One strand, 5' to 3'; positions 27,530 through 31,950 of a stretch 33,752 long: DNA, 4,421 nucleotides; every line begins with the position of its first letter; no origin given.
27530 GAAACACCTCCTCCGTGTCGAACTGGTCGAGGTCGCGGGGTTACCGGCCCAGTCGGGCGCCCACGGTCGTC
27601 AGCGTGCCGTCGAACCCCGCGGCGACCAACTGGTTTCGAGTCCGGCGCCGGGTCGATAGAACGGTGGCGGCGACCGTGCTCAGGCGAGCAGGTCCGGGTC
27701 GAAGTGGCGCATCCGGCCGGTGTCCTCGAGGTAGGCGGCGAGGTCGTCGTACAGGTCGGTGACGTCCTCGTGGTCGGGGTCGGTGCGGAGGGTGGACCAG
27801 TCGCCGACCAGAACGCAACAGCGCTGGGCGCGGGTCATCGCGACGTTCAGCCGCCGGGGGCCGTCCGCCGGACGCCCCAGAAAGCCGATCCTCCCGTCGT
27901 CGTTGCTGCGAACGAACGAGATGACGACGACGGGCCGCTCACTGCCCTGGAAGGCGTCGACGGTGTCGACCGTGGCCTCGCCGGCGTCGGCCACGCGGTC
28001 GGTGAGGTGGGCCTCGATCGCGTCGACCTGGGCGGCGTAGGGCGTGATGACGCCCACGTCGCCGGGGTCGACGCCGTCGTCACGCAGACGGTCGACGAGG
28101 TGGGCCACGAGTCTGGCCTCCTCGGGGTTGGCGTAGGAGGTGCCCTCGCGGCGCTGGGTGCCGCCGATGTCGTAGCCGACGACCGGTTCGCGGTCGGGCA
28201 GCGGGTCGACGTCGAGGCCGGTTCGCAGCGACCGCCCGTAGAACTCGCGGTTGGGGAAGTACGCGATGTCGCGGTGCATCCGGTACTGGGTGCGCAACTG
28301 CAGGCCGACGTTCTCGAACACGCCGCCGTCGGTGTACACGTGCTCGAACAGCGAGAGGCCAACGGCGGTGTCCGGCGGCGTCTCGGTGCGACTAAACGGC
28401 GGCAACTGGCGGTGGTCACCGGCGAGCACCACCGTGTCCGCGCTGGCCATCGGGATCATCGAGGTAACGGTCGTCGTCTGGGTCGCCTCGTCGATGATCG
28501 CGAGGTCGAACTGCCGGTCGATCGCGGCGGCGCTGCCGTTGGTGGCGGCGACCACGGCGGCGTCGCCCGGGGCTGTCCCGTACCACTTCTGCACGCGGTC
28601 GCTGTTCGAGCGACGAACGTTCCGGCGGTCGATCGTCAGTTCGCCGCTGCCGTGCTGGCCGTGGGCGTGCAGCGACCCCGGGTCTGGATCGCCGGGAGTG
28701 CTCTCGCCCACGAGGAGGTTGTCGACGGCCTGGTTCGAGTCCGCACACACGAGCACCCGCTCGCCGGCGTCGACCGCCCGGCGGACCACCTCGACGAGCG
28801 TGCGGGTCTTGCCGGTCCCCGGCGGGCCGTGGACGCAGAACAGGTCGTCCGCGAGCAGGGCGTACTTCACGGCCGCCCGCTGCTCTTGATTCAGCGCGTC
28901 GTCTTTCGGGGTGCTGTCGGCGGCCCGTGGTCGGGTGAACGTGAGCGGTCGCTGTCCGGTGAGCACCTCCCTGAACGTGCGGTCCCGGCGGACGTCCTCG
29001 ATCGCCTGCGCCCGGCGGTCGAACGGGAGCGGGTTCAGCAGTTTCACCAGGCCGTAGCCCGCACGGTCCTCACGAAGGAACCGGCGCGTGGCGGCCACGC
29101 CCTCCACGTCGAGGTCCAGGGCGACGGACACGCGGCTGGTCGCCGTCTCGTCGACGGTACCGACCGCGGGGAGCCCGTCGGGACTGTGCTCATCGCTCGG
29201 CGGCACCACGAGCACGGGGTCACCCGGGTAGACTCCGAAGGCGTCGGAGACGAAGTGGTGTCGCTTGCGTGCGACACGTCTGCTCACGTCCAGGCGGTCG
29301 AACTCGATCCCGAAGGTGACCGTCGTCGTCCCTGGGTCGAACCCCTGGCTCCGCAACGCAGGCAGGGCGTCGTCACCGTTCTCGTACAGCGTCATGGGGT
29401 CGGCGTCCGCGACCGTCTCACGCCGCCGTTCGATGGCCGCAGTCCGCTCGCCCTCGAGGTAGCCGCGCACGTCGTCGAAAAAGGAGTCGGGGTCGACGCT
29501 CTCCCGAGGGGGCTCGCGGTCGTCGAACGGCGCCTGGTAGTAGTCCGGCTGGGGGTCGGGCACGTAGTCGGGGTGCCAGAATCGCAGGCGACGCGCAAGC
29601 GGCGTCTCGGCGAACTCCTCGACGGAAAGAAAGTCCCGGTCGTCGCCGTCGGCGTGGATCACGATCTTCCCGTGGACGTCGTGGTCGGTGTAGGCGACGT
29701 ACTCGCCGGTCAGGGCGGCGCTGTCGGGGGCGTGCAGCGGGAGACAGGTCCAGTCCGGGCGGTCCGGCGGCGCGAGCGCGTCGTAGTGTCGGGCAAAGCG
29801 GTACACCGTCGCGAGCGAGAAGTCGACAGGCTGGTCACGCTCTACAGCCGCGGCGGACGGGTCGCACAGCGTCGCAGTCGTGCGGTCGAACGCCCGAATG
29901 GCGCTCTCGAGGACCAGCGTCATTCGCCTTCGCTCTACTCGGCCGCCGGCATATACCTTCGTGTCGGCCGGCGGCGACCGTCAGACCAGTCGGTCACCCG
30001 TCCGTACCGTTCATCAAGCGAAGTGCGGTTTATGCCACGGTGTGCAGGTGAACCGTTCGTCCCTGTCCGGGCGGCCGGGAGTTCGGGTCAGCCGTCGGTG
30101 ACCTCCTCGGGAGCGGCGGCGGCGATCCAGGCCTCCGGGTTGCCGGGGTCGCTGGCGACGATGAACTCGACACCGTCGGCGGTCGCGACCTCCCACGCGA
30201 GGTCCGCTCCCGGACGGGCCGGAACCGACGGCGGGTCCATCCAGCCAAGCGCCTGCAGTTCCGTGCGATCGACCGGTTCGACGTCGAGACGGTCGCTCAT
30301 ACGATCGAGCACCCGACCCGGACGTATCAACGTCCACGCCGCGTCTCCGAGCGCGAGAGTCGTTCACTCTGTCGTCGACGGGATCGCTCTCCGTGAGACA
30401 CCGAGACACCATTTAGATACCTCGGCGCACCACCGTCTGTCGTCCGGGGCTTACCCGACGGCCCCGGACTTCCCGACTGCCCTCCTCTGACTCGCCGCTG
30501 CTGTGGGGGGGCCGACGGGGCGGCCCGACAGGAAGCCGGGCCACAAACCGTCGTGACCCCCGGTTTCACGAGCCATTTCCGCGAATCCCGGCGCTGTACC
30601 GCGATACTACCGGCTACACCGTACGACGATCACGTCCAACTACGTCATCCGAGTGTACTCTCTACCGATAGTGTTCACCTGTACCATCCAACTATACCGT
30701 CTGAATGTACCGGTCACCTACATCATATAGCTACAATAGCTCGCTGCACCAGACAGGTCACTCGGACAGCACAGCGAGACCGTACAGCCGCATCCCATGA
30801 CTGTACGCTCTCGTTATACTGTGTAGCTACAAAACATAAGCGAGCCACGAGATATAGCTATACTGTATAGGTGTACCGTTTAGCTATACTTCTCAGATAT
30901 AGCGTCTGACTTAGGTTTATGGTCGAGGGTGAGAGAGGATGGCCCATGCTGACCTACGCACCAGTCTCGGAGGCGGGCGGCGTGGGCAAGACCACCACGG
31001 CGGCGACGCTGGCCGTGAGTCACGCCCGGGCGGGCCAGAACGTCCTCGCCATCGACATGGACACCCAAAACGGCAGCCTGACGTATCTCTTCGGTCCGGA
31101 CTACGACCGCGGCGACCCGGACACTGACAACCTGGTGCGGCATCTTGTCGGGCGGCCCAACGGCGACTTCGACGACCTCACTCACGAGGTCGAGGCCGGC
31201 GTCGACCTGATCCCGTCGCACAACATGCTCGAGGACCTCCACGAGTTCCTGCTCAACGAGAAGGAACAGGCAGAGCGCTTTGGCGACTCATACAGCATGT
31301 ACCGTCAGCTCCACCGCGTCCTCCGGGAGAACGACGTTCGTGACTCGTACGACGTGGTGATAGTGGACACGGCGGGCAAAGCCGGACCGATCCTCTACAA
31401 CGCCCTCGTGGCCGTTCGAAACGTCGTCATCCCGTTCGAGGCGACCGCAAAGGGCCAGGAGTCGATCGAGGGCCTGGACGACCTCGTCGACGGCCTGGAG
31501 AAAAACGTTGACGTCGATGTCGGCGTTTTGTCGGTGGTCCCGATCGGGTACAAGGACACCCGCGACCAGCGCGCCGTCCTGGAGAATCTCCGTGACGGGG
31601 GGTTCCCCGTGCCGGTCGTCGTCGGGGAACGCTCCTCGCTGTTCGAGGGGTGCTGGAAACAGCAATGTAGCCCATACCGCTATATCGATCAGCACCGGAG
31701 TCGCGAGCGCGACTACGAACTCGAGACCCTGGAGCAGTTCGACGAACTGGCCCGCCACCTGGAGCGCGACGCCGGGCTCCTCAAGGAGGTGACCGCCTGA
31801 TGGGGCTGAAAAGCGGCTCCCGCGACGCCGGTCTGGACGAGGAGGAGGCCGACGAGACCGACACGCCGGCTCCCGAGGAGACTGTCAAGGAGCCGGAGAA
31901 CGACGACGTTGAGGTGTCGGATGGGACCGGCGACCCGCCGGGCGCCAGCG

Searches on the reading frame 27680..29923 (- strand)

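Call 8: search_protein_families(library=pfam, proteins=[window:27680-29923:-], max_evalue=0.01)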
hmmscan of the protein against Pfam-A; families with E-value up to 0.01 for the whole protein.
window:27680-29923:- (747 aa): 9 families
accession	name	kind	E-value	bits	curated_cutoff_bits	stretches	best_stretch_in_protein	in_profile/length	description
PF13087.12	AAA_12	-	2.8e-48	164.5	27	1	523-708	3-193/195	AAA domain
PF13086.12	AAA_11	-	1.3e-34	120.6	27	2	344-404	2-69/257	AAA domain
PF13604.12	AAA_30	-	4.4e-16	59.6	27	1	344-510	2-131/191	AAA domain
PF13245.12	AAA_19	-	8.5e-11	42.6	25.1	1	348-510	1-132/134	AAA domain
PF01443.25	Viral_helicase1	-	7.1e-10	39.5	21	1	469-516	56-106/228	Viral superfamily 1 RNA helicase core domain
PF13538.12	UvrD_C_2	-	0.00047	20.4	27.4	0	650-706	2-52/52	UvrD-like helicase C-terminal domain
PF00580.27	UvrD-helicase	-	0.0012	19.1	23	1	344-401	1-59/271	UvrD/REP helicase N-terminal domain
PF13191.12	AAA_16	-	0.0014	19.6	32.6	0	361-390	26-55/167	AAA ATPase domain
PF04851.21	ResIII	-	0.0023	18.3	22.5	1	346-479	6-133/164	Type III restriction enzyme, res subunit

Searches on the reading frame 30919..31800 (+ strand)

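Call 60: search_protein_families(library=pfam, proteins=[window:30919-31800:+], max_evalue=0.01)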
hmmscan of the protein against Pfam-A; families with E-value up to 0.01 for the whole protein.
window:30919-31800:+ (293 aa): 9 families
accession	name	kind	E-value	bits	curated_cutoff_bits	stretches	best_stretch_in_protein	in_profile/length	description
PF13614.12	AAA_31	-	9.1e-23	81.5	27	1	18-194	9-165/177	AAA domain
PF01656.29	CbiA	-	2.2e-12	47.4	25.4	1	16-241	4-115/125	CobQ/CobB/MinD/ParA nucleotide binding domain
PF09140.17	MipZ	-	2.6e-08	33.9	20.7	1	18-57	8-47/262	ATPase MipZ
PF02374.21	ArsA_ATPase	-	2.7e-06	27.3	24.3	1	18-153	8-134/305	Anion-transporting ATPase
PF00448.28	SRP54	-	5.6e-06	26.6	22.7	0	21-49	11-39/196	SRP54-type protein, GTPase domain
PF10609.15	ParA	-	7.8e-05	22.6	27.1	1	16-61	9-54/246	NUBPL iron-transfer P-loop NTPase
PF06564.18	CBP_BcsQ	-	0.00015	21.8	21.3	1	20-102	11-86/234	Cellulose biosynthesis protein BcsQ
PF13479.12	AAA_24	-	0.0016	18.7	27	1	20-159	11-80/195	AAA domain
PF16575.11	CLP1_P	-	0.0086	16.3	26.6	0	21-55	4-38/188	mRNA cleavage and polyadenylation factor CLP1 P-loop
